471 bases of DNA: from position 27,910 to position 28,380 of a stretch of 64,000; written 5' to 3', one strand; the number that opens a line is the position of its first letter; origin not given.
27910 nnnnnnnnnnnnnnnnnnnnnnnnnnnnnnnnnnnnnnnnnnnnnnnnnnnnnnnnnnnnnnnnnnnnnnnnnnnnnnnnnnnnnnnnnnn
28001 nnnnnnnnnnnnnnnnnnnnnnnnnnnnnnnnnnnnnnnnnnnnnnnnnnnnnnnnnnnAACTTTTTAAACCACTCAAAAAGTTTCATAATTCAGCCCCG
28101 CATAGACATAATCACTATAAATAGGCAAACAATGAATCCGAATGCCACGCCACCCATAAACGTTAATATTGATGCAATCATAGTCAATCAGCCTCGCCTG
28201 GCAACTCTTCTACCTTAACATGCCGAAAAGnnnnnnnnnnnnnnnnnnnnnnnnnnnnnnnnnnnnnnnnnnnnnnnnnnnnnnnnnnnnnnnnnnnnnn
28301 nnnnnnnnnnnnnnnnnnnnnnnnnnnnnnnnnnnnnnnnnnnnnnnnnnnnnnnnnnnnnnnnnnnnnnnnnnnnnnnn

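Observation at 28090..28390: Cluster of micro-ORFs with good ribosome-binding sites, including a 29-aa hydrophobic peptide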

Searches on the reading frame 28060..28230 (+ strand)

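Call 44: search_protein_families(library=phrogs, proteins=[L015:6098-6640:-], max_evalue=0.01)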
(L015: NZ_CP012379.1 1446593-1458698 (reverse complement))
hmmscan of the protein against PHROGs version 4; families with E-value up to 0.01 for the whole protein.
L015:6098-6640:- (180 aa): 1 family
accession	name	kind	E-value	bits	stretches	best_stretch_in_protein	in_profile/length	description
phrog_1365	-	unknown function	1.8e-26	93.6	1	17-131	14-124/127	-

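Call 45: search_protein_families(library=pfam, proteins=[L015:6098-6640:-], max_evalue=0.1)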
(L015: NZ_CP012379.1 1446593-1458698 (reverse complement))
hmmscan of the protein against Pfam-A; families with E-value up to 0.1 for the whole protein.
L015:6098-6640:- (180 aa): 0 families
